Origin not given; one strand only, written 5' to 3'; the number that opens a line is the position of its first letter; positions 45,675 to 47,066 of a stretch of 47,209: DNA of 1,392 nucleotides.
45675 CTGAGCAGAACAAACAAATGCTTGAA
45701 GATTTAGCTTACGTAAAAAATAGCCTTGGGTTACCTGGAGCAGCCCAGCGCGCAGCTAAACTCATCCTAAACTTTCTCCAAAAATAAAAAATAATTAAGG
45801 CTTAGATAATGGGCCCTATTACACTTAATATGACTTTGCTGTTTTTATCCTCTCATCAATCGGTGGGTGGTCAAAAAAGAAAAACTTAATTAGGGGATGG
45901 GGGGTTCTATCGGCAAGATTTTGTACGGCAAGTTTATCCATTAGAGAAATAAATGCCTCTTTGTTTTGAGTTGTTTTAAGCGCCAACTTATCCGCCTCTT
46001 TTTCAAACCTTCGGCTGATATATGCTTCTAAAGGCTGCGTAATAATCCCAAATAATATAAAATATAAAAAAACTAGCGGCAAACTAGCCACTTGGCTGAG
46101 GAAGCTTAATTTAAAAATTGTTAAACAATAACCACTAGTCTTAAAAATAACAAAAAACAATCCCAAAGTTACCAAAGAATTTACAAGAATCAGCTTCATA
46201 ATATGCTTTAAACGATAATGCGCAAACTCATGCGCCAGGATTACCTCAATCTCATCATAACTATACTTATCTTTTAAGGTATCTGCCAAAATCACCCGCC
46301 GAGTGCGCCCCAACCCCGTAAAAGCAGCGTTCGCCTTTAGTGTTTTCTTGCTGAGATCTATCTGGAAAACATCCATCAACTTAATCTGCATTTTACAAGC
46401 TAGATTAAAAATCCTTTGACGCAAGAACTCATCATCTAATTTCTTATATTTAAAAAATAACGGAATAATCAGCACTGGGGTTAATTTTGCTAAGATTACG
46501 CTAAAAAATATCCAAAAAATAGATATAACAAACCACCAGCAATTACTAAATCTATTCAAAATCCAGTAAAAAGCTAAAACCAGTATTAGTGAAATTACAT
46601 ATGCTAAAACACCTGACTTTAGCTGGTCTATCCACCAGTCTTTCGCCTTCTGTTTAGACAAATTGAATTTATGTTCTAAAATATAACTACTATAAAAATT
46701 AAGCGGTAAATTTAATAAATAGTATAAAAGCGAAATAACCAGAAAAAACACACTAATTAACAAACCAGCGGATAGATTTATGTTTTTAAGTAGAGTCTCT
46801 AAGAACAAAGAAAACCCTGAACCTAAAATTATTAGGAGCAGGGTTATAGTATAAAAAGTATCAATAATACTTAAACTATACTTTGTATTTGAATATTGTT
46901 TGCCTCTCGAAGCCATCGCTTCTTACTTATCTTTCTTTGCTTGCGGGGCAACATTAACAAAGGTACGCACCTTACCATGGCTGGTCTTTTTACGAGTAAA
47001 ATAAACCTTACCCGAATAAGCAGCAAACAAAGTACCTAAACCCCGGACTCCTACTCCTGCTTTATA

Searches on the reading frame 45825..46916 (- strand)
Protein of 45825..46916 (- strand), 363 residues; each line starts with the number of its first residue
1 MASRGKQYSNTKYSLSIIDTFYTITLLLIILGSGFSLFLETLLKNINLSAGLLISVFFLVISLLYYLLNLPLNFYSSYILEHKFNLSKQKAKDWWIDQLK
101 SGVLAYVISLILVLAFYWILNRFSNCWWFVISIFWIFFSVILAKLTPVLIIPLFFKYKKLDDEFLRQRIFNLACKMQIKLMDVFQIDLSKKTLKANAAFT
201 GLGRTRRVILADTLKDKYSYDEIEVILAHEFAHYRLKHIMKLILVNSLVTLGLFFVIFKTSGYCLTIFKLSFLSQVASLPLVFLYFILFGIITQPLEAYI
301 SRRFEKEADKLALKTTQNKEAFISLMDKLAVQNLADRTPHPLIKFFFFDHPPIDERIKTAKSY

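Call 45: search_protein_families(library=pfam, proteins=[window:45825-46916:-])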
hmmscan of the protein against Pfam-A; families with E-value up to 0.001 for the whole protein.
window:45825-46916:- (363 aa): 4 families
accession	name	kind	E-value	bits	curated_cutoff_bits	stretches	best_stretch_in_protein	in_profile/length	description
PF16491.10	Peptidase_M48_N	-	1.5e-26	93.8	27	1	5-156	27-179/179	CAAX prenyl protease N-terminal, five membrane helices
PF01435.24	Peptidase_M48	-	1.9e-24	86.9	20.3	1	162-362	4-184/186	Peptidase family M48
PF05569.17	Peptidase_M56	-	5.9e-05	22.8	31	1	128-252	99-222/296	BlaR1 peptidase M56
PF10263.15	SprT-like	-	0.00043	20.6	25.6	1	183-236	20-74/108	SprT-like family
